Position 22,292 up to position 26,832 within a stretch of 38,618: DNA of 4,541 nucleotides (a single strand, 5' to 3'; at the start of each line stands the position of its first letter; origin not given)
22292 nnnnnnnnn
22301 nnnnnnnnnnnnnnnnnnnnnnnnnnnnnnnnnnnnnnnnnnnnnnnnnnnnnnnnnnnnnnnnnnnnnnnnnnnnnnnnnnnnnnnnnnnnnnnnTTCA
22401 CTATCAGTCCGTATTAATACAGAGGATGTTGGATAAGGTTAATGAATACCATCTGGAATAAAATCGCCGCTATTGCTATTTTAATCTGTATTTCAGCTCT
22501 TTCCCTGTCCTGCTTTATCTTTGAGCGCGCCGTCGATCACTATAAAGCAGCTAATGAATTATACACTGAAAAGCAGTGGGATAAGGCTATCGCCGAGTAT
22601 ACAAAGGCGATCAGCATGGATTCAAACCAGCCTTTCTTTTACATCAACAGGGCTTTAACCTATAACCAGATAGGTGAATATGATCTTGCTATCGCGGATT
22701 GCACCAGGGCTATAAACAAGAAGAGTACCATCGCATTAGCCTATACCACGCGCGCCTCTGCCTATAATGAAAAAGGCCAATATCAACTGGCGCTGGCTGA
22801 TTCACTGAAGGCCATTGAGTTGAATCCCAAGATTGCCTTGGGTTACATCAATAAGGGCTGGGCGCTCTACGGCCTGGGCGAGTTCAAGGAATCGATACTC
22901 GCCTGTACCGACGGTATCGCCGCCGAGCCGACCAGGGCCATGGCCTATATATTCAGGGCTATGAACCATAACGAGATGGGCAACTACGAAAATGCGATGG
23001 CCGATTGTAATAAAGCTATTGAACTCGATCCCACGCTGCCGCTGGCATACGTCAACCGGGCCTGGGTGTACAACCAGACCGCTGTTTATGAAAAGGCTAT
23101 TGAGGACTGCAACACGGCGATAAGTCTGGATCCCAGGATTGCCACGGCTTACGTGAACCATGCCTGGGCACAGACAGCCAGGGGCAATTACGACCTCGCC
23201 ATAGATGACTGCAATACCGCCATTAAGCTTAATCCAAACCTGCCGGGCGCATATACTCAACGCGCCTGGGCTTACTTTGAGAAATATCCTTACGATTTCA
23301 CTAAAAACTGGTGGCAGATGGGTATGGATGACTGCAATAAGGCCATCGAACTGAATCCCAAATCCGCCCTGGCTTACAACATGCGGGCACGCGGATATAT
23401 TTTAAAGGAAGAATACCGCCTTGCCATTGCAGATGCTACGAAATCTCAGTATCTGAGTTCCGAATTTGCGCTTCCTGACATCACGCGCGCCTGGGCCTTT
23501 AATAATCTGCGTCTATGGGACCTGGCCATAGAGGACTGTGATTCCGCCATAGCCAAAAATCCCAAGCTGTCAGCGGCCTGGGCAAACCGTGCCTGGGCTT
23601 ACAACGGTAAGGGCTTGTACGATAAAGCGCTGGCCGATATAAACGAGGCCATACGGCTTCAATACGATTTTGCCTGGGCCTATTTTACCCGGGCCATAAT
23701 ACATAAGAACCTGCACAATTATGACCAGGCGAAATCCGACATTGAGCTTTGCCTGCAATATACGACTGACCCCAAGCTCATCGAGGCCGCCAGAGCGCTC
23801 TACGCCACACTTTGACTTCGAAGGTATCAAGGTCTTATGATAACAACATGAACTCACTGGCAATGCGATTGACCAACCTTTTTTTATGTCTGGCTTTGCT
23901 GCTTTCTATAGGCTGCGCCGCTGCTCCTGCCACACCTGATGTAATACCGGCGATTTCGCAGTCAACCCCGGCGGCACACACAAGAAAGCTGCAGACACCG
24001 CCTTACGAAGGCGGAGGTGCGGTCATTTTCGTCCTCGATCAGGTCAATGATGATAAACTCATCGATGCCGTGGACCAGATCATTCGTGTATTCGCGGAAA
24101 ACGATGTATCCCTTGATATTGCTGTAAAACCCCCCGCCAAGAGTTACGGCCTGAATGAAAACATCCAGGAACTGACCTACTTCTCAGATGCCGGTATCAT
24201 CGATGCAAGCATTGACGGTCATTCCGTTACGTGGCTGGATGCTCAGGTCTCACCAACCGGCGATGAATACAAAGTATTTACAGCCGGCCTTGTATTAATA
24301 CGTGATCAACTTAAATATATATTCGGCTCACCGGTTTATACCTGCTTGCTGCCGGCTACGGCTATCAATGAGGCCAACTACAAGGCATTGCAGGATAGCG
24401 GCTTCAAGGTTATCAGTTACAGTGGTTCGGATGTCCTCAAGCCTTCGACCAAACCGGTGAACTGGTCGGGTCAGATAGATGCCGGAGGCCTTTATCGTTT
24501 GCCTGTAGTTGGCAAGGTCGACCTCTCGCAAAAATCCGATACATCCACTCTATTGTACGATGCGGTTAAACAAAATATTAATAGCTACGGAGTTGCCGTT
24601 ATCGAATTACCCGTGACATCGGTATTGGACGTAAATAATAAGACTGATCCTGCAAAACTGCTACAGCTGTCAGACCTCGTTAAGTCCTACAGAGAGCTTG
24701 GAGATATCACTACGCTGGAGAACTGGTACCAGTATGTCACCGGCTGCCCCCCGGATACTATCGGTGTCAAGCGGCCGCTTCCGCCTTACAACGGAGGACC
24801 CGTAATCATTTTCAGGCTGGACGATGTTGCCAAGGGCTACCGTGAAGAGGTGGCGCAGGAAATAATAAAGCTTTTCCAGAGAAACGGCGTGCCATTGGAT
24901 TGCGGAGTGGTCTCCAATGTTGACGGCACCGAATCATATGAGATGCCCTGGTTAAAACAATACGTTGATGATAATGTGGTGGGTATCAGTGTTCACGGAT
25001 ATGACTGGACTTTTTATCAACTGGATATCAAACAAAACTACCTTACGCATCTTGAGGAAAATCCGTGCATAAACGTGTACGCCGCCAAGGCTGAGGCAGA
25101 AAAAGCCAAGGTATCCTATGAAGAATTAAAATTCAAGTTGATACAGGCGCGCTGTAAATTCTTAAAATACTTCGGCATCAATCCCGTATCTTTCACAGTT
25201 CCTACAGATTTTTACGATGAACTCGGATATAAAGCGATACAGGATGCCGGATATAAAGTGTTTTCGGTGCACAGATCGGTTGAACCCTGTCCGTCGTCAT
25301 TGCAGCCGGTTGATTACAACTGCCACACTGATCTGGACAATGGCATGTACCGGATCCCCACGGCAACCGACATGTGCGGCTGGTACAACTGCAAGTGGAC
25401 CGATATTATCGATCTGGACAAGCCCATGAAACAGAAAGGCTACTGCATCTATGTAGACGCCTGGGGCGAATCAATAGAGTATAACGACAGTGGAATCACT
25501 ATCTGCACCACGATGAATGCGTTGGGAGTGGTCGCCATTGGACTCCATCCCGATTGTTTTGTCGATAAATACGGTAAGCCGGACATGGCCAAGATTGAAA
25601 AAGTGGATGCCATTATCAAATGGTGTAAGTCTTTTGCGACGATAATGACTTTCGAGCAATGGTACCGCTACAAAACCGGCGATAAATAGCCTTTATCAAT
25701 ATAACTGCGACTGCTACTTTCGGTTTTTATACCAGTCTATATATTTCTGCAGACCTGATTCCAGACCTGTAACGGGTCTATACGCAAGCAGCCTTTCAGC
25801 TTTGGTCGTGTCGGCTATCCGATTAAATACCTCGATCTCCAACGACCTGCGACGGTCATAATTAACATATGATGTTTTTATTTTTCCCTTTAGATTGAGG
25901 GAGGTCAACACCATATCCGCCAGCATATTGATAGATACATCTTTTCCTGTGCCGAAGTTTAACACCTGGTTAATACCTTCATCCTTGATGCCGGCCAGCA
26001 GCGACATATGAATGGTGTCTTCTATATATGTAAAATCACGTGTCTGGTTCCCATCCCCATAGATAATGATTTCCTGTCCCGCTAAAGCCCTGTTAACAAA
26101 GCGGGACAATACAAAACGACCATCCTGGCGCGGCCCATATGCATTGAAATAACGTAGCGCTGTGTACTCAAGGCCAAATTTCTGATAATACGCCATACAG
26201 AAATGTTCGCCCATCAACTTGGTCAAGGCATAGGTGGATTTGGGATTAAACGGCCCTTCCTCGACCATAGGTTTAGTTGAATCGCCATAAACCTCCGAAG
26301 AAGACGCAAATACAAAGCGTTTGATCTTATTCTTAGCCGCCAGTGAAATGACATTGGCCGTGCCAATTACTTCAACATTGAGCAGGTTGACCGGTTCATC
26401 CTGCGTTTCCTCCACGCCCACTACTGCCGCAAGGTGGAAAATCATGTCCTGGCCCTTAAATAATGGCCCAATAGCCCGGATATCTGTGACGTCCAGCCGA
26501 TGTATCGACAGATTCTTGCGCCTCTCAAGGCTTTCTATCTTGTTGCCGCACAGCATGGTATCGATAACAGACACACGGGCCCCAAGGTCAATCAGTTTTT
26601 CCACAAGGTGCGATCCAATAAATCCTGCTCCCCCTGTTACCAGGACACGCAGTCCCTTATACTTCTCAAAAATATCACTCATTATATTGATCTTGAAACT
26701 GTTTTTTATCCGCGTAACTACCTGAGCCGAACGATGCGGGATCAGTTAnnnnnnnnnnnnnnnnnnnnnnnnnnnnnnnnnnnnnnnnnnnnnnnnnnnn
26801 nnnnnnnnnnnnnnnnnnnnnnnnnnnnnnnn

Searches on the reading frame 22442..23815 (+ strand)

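Call 10: search_protein_families(library=pfam, proteins=[window:22442-23815:+], max_evalue=0.001)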
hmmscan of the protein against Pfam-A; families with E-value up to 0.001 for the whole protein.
window:22442-23815:+ (457 aa): 16 families
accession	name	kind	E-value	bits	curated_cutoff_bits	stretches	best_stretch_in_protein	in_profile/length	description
PF00515.34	TPR_1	-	2.5e-56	185.8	27.8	6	167-198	2-33/34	Tetratricopeptide repeat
PF13431.12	TPR_17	-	4.1e-37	123.8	24.4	3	366-397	2-33/34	Tetratricopeptide repeat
PF07719.23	TPR_2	-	6e-37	123.1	27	0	167-198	2-33/34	Tetratricopeptide repeat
PF13181.12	TPR_8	-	2.4e-36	121.2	25.7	1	168-198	3-33/34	Tetratricopeptide repeat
PF13414.12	TPR_11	-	3.4e-31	107.1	26.8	3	38-78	2-42/42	TPR repeat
PF13371.12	TPR_9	-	4.8e-20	71.8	35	0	181-236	10-65/73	Tetratricopeptide repeat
PF13432.12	TPR_16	-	1e-18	67.9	32.7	0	34-91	1-58/65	Tetratricopeptide repeat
PF13428.12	TPR_14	-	8e-15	54.3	23.5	0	378-418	2-42/44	Tetratricopeptide repeat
PF13424.12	TPR_12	-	3.7e-13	49.9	30.1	0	97-147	2-53/77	Tetratricopeptide repeat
PF12569.14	NatA_aux_su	-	7.8e-10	38.7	33.3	1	163-240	187-264/515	N-terminal acetyltransferase A, auxiliary subunit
PF01239.28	PPTA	-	3.3e-09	36.4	29.5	0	359-387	1-29/32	Protein prenyltransferase alpha subunit repeat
PF14559.12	TPR_19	-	2.7e-08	34.5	25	0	178-221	3-46/68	Tetratricopeptide repeat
PF25575.1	TPR_BSK1_C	-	8.5e-08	32.5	42.2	0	31-100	43-113/118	Serine/threonine-protein kinase BSK1-like, TPR repeats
PF13174.12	TPR_6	-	1.3e-07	32.2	26.3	0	236-266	2-32/33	Tetratricopeptide repeat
PF25062.1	ARM_TT21_N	-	8.3e-06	26.1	40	0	123-218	125-220/222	Tetratricopeptide repeat protein 21 N-terminal ARM repeat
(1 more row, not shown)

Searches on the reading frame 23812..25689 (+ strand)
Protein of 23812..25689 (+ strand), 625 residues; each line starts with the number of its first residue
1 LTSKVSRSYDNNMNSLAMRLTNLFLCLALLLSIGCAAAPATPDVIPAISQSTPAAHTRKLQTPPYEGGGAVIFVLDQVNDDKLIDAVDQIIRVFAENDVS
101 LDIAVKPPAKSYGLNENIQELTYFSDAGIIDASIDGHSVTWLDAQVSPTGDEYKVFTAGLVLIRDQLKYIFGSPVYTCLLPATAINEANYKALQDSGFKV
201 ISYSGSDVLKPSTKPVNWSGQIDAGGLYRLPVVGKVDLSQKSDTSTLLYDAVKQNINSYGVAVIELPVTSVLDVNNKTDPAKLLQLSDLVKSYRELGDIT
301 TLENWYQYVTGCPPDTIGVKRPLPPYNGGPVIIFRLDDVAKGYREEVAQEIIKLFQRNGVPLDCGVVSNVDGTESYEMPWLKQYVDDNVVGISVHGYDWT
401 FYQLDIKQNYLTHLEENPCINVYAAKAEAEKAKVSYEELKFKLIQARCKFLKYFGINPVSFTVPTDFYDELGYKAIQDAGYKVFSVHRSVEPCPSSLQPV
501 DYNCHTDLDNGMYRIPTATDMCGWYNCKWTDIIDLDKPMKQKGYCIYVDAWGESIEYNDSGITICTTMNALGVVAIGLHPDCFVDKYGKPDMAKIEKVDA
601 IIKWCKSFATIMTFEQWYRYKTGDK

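Call 10: search_protein_families(library=pfam, proteins=[window:23812-25689:+], max_evalue=0.001)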
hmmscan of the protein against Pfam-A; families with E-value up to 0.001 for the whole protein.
window:23812-25689:+ (625 aa): 2 families
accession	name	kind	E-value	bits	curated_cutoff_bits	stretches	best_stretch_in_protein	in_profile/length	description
PF10096.14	DUF2334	-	3.4e-06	27.2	26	1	332-516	2-161/203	Uncharacterized protein conserved in bacteria (DUF2334)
PF01522.26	Polysacc_deac_1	-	0.00098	19.5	23.1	0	331-483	8-123/124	Polysaccharide deacetylase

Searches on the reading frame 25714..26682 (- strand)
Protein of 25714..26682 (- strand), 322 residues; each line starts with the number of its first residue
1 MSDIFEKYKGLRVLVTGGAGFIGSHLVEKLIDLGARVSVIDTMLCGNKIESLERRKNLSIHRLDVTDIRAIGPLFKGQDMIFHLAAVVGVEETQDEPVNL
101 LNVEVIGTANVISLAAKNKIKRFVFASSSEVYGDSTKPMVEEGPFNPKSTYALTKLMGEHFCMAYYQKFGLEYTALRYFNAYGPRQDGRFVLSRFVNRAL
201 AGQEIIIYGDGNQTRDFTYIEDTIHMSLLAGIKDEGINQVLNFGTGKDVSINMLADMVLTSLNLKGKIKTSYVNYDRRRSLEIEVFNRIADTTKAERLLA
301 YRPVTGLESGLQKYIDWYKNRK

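Call 10: search_protein_families(library=pfam, proteins=[window:25714-26682:-], max_evalue=0.001)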
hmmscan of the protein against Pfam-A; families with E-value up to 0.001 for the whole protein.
window:25714-26682:- (322 aa): 9 families
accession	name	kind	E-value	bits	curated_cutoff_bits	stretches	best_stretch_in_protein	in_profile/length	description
PF16363.11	GDP_Man_Dehyd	-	1.1e-60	206.4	27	1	14-313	1-331/332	GDP-mannose 4,6 dehydratase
PF01370.27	Epimerase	-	1.3e-60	205.2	20.9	1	13-233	1-227/240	NAD dependent epimerase/dehydratase family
PF01073.25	3Beta_HSD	-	3.4e-30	105.5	22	1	14-230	1-228/280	3-beta hydroxysteroid dehydrogenase/isomerase family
PF02719.21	Polysacc_synt_2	-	2.4e-17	63.5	20.2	1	13-266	1-251/293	Polysaccharide biosynthesis protein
PF07993.18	NAD_binding_4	-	1.4e-15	57.6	20.1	1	76-197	87-223/258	Male sterility protein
PF04321.23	RmlD_sub_bind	-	1e-14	54.8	27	1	12-265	2-234/287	RmlD substrate binding domain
PF13460.12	NAD_binding_10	-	1.9e-13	51.1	27.2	1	17-177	1-142/184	NAD(P)H-binding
PF05368.20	NmrA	-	0.00013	22.1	27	1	12-129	4-108/298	NmrA-like family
PF08659.16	KR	-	0.00053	20.4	22.6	0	13-129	3-137/180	KR domain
